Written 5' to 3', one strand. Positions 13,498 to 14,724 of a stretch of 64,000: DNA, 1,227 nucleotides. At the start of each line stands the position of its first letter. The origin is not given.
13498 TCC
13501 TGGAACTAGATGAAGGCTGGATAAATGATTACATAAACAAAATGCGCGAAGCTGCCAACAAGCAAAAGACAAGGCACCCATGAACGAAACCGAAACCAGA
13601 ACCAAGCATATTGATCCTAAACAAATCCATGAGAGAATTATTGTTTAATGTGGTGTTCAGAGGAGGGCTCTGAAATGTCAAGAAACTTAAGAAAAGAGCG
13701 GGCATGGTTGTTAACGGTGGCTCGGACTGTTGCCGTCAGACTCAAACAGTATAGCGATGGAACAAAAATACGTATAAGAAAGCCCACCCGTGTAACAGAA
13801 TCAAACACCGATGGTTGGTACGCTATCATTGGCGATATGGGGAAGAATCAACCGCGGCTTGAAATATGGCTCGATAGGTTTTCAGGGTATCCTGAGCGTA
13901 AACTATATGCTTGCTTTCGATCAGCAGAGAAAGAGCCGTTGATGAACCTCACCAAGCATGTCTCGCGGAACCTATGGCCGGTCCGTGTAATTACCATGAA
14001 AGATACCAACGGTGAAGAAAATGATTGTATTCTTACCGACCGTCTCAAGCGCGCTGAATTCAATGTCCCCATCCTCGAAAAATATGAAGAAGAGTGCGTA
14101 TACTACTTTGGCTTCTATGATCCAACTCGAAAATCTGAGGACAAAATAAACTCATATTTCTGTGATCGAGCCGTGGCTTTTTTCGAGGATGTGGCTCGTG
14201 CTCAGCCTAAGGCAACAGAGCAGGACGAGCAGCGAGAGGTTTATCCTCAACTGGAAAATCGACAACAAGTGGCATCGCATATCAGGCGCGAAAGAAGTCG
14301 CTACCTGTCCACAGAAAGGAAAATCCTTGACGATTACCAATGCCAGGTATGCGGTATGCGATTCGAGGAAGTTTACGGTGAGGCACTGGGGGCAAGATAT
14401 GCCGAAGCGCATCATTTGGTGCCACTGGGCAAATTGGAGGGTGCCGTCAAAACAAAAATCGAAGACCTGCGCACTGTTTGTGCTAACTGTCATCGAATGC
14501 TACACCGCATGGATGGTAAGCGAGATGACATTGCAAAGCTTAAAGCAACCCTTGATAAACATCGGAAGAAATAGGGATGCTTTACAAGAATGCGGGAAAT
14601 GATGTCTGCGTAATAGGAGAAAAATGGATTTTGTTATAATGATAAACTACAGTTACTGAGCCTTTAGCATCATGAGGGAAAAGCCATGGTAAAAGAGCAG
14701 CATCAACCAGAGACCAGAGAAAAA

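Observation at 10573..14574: Array of solitary nuclease-like genes directly upstream: PD-(D/E)xK, a small ORF, DUF1643, Mrr-like, and HNH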

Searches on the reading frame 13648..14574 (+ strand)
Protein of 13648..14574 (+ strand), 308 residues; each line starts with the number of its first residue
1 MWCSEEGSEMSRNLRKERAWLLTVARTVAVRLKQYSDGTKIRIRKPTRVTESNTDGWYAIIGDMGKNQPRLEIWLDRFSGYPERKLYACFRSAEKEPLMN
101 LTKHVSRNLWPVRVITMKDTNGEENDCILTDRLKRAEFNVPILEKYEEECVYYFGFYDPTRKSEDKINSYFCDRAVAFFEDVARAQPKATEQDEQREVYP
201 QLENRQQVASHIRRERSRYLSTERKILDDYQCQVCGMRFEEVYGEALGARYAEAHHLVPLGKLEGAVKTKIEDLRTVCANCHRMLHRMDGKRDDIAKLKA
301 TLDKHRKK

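Call 4: search_protein_families(library=pfam, proteins=[window:13648-14574:+], max_evalue=0.1)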
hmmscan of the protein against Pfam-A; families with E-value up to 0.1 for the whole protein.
window:13648-14574:+ (308 aa): 1 family
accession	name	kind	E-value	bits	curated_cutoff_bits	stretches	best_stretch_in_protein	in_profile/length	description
PF01844.29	HNH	-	1.9e-07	31.6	21.4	1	232-287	1-46/47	HNH endonuclease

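Call 5: search_protein_families(library=padloc, proteins=[window:13648-14574:+], max_evalue=0.1)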
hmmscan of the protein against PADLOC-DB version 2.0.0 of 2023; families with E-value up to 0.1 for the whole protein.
window:13648-14574:+ (308 aa): 2 families
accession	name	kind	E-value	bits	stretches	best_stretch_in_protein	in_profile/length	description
PDLC03656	mREase_IV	-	0.0003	18.6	1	232-302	207-272/277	Type IV methyl-directed restriction enzyme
PDLC03861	LmuB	-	0.013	11.5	1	185-306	658-781/1213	-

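Call 9: search_protein_families(library=ncbifam, proteins=[window:13648-14574:+], max_evalue=0.1)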
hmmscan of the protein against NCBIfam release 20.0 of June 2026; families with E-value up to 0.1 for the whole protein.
window:13648-14574:+ (308 aa): 1 family
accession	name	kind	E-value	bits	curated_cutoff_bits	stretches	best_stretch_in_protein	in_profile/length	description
TIGR00190.1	thiC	equivalog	0.025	13.3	460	1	164-239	337-412/423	phosphomethylpyrimidine synthase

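Call 10: search_protein_families(library=phrogs, proteins=[window:13648-14574:+], max_evalue=0.1)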
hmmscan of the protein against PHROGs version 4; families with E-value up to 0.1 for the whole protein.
window:13648-14574:+ (308 aa): 14 families
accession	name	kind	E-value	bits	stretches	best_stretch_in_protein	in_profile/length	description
phrog_1271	-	DNA, RNA and nucleotide metabolism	8.7e-08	32.9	1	192-298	240-326/361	HNH endonuclease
phrog_8446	-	DNA, RNA and nucleotide metabolism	2.3e-07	31.7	1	228-288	139-198/211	HNH endonuclease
phrog_2255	-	DNA, RNA and nucleotide metabolism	4.9e-07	30.4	1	210-289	89-172/211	HNH endonuclease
phrog_3106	-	DNA, RNA and nucleotide metabolism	5.8e-07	30.5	1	180-304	114-239/252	HNH endonuclease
phrog_8048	-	DNA, RNA and nucleotide metabolism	8.7e-07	29.4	1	190-291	137-231/273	HNH endonuclease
phrog_15103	-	unknown function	1.3e-06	29.1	1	191-299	172-268/280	-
phrog_144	-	DNA, RNA and nucleotide metabolism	4.2e-05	24.3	1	204-296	58-143/175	HNH endonuclease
phrog_119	-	DNA, RNA and nucleotide metabolism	0.00012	22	1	213-296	185-265/443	HNH endonuclease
phrog_589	-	DNA, RNA and nucleotide metabolism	0.00042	21.1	1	204-283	64-136/179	HNH endonuclease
phrog_5956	-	DNA, RNA and nucleotide metabolism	0.0016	19.1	1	218-292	48-114/138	HNH endonuclease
phrog_10822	-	DNA, RNA and nucleotide metabolism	0.003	18.3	0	269-298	131-160/245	HNH endonuclease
phrog_5200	-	DNA, RNA and nucleotide metabolism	0.025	15.5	1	229-287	40-86/154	HNH endonuclease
phrog_1985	-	DNA, RNA and nucleotide metabolism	0.084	13.8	0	266-300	103-135/184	HNH endonuclease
phrog_740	-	DNA, RNA and nucleotide metabolism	0.095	12.6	0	228-287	37-86/332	HNH endonuclease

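Call 25: search_solved_structures(query=window:13648-14574:+, max_evalue=1)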
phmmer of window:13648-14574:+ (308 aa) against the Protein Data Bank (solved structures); distinct sequences matched with E-value up to 1: 3.
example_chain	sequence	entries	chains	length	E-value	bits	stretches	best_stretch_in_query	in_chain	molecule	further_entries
6ghc_A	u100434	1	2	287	0.0064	18.9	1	232-302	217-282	5-methylcytosine-specific restriction enzyme A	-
8v46_D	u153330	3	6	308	0.53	12.6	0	127-175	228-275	AriB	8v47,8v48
8ux9_A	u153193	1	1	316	0.65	12.3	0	127-175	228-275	AriB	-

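Call 26: find_homologous_proteins(query=window:13648-14574:+)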
Query window:13648-14574:+ (308 aa): 504 proteins with E <= 0.001 among 1463 candidates; the best 120 are listed.
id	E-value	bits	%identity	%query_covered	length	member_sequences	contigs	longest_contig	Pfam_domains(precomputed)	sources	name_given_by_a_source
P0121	3.0e-129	449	65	96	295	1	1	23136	PF01844.30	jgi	jgi:5-methylcytosine-specific restriction endonuclease McrA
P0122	5.2e-127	441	64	97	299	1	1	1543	PF01844.30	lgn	-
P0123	6.4e-127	441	63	97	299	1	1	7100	PF01844.30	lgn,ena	-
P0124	4.0e-125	435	64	97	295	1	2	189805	PF01844.30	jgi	jgi:5-methylcytosine-specific restriction endonuclease McrA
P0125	3.2e-124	432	63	97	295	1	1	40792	PF01844.30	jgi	jgi:5-methylcytosine-specific restriction endonuclease McrA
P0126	4.2e-124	432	100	62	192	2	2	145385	PF01844.30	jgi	-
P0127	8.3e-124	431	63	97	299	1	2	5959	PF01844.30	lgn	-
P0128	2.0e-122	426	62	97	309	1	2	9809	PF01844.30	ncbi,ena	-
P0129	4.2e-122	425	62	97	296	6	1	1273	PF01844.30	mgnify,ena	mgnify:CR=1 FL=1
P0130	2.7e-121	423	62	97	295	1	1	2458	PF01844.30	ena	-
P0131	8.8e-121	421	62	96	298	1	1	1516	PF01844.30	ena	-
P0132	3.8e-120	419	63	95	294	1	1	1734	PF01844.30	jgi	jgi:5-methylcytosine-specific restriction endonuclease McrA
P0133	6.6e-119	415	64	94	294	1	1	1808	PF01844.30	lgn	-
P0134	9.3e-119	414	60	97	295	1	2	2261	PF01844.30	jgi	-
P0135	4.4e-118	412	59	97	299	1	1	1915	PF01844.30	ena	-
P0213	3.5e-108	379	60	94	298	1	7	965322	PF01844.30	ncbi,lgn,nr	ncbi:MAG: HNH endonuclease [Spirochaetes bacterium]|nr:HNH endonuclease [Spirochaetota bacterium]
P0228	4.7e-107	376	56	94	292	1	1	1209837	PF01844.30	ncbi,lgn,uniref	ncbi:HNH endonuclease [Bradyrhizobium sp. SZCCHNRI3043]|uniref:HNH endonuclease n=1 Tax=Bradyrhizobi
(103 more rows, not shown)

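Call 30: find_encoding_contigs(protein=P0124, flank=8000, max_places=3)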
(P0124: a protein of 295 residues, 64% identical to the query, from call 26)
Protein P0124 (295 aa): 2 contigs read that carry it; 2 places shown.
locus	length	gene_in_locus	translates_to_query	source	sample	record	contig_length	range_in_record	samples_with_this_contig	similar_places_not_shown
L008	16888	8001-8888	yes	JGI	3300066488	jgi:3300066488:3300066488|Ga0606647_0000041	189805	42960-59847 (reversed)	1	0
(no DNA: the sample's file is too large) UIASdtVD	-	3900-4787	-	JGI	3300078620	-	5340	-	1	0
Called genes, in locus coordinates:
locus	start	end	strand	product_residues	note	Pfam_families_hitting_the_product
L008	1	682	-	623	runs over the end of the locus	PF04307:YdjM (weak)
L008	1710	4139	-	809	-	PF02494:HYR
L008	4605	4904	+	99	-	-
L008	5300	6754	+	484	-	PF12161:HsdM_N, PF02384:N6_Mtase, PF07669:Eco57I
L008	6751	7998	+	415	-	PF01420:Methylase_S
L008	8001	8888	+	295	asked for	PF01844:HNH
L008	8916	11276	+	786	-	PF04313:HSDR_N (faint), PF00270:DEAD, PF04851:ResIII, PF18766:SWI2_SNF2, PF00271:Helicase_C (weak), PF08463:EcoEI_R_C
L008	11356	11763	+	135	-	-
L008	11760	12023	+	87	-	PF13650:Asp_protease_2 (weak)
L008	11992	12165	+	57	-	-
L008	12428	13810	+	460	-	PF13360:PQQ_2 (weak), PF01011:PQQ (faint), PF13360:PQQ_2 (weak), PF13570:Beta-prop_ACSF4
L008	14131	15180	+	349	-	-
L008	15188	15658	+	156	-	-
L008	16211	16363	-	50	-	-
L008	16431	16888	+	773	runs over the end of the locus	PF07646:Kelch_2 (faint), PF13415:Beta-prop_FBX42 (faint), PF24681:Kelch_KLHDC2_KLHL20_DRC7 (faint), PF01344:Kelch_1 (faint), PF07250:Glyoxal_oxid_N, PF13418:Beta-prop_TYW4 (faint), PF07250:Glyoxal_oxid_N, PF09118:GO-like_E_set, +1 more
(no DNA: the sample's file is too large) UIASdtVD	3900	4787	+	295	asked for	PF01844:HNH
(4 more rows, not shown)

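Call 39: find_related_loci(query=A2, collection=metagenome_contigs, flank=10000)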
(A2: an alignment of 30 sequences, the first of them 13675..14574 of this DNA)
Query A2 (299 aa) in metagenome_contigs; peptide patterns used: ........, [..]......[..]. (x = any residue, [..] = any of these).
600 stretches matched a pattern (row limit reached: there are more); 514 encode a relative of the query (tblastn E <= 1e-3); the best 80 are kept; 80 distinct loci.
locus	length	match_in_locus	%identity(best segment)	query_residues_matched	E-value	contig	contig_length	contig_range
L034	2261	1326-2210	60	1-298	3e-131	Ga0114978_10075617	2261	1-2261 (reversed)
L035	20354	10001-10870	60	6-297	6e-123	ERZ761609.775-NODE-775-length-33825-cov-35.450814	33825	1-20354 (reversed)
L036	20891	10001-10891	60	1-299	3e-121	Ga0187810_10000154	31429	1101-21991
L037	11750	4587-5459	59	6-299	8e-119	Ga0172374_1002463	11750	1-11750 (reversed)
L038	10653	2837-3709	59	6-299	8e-119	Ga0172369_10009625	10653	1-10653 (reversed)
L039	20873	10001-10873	59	6-299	5e-117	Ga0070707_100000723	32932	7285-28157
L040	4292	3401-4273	59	6-299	3e-118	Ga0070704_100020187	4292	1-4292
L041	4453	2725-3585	57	7-296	9e-117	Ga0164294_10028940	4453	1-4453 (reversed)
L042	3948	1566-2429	57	6-296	3e-117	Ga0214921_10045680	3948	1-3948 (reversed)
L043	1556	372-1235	59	7-297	1e-123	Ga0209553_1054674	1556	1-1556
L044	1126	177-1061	56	1-297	1e-123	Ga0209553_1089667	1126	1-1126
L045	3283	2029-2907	56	1-297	4e-111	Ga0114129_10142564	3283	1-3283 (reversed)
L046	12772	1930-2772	56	7-290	1e-108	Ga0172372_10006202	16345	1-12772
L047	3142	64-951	54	1-298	4e-109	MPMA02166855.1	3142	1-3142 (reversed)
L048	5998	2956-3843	54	1-298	3e-106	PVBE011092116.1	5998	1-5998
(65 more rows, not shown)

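Call 44: search_solved_structures(query=A2, max_evalue=1, show_alignments=1)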
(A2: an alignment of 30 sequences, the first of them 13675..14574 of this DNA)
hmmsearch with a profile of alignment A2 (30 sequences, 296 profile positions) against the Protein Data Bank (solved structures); distinct sequences matched with E-value up to 1: 5.
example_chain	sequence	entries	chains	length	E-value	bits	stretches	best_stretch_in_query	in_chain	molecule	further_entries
6ghc_A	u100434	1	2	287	0.00017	24.1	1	221-290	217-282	5-methylcytosine-specific restriction enzyme A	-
6wz7_A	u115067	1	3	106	0.14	14.5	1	182-271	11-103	Soluble cytochrome b562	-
6wz1_A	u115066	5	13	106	0.19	14.1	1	182-271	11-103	Soluble cytochrome b562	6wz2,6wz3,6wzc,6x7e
9ww9_g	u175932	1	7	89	0.67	12.3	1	70-108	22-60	decoration protein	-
8otz_u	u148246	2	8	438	0.91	11.9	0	4-73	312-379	EF-hand calcium-binding domain-containing protein 3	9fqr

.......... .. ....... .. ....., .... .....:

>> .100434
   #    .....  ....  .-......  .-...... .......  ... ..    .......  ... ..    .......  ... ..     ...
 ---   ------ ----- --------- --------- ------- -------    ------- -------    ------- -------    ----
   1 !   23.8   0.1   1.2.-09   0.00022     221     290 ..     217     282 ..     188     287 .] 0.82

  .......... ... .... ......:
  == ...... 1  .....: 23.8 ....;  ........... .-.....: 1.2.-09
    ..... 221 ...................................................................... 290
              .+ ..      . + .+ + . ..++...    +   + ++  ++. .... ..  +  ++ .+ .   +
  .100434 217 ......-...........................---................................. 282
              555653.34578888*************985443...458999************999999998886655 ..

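Call 58: predict_structure(alignment_id=A2)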
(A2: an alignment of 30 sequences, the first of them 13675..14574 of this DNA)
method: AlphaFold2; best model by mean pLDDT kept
length: 299 residues; sequences in the alignment: 30
mean_pLDDT: 74.6   pTM: 0.56
mean pLDDT of the five models: 74.6, 66.6, 66.4, 65.3, 61.9
residues with pLDDT >= 90: 42; 70-90: 165; 50-70: 72; < 50: 20
segments of 3 or more residues with pLDDT < 50: 181-200
pLDDT, mean of each block of 10 residues (from residue 1): 74 94 85 90 85 88 84 77 86 80 73 58 63 63 72 66 87 76 36 38 62 84 87 78 73 57 82 81 83 77
secondary structure, 60 per line:
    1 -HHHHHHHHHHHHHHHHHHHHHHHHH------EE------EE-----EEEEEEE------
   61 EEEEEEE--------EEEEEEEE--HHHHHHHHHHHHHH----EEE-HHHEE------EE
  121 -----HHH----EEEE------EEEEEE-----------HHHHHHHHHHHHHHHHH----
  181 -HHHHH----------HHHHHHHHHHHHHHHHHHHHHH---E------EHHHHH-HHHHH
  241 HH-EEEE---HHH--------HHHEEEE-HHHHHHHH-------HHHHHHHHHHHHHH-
elements in order: H2-26 E48-54 E61-67 E76-83 H86-99 E104-106 E133-136 E143-148 H160-176 H182-186 H197-218 H230-234 H236-242 E244-247 E265-268 H270-277 H285-298

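Call 101: search_protein_families(library=padloc, proteins=[P0124, P0213, P0228], max_evalue=0.01)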
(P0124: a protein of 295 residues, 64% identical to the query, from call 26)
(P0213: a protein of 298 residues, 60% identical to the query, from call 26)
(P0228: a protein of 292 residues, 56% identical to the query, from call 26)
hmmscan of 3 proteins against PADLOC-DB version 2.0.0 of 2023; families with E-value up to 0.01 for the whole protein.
P0124 (295 aa): 2 families
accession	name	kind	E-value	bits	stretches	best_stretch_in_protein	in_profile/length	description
PDLC03656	mREase_IV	-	4.6e-06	24.5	1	220-286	206-268/277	Type IV methyl-directed restriction enzyme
PDLC03514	REase_II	-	0.0084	13.4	0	237-276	306-343/386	Type II restriction enzyme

P0213 (298 aa): 3 families
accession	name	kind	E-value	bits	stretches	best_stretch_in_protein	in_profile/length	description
PDLC03656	mREase_IV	-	0.0011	16.8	1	229-286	214-268/277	Type IV methyl-directed restriction enzyme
PDLC00645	ZorE2|ZorE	-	0.0034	14.5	1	211-271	202-252/375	HNH endonuclease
PDLC03478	REase_II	-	0.0042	14.8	1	198-270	89-155/219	Type II restriction enzyme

P0228 (292 aa): 2 families
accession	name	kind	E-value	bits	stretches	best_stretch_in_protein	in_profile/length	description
PDLC01047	Csx26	-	0.0037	15.6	1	214-274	24-78/105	HNH nuclease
PDLC03656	mREase_IV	-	0.006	14.3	1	221-276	207-258/277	Type IV methyl-directed restriction enzyme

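Call 103: find_encoding_contigs(protein=P0121, flank=7000, max_places=2)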
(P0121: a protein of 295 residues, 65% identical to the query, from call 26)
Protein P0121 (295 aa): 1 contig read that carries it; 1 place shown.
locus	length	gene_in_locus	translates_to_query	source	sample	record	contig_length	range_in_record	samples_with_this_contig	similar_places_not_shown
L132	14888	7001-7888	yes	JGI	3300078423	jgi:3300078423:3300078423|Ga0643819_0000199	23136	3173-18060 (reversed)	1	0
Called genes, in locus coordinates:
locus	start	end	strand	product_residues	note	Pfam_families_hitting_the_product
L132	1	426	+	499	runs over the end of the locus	PF13542:HTH_Tnp_ISL3, PF01610:DDE_Tnp_ISL3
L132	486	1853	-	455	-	-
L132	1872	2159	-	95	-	-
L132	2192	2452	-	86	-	-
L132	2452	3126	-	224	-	PF01656:CbiA, PF07015:VirC1 (weak), PF09140:MipZ (faint), PF13614:AAA_31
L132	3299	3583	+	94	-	-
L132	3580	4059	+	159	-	PF13470:PIN_3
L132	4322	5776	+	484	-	PF12161:HsdM_N, PF02384:N6_Mtase, PF07669:Eco57I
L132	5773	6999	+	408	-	PF01420:Methylase_S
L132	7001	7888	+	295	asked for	PF01844:HNH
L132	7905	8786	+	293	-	PF14267:DUF4357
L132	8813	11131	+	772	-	PF04313:HSDR_N (faint), PF00270:DEAD, PF04851:ResIII, PF18766:SWI2_SNF2, PF00271:Helicase_C (weak), PF08463:EcoEI_R_C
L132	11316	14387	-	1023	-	PF00989:PAS, PF08448:PAS_4, PF13426:PAS_9, PF00989:PAS, PF08448:PAS_4, PF08447:PAS_3, PF13426:PAS_9, PF01590:GAF, +11 more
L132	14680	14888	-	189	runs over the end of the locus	PF00239:Resolvase, PF02796:HTH_7 (weak)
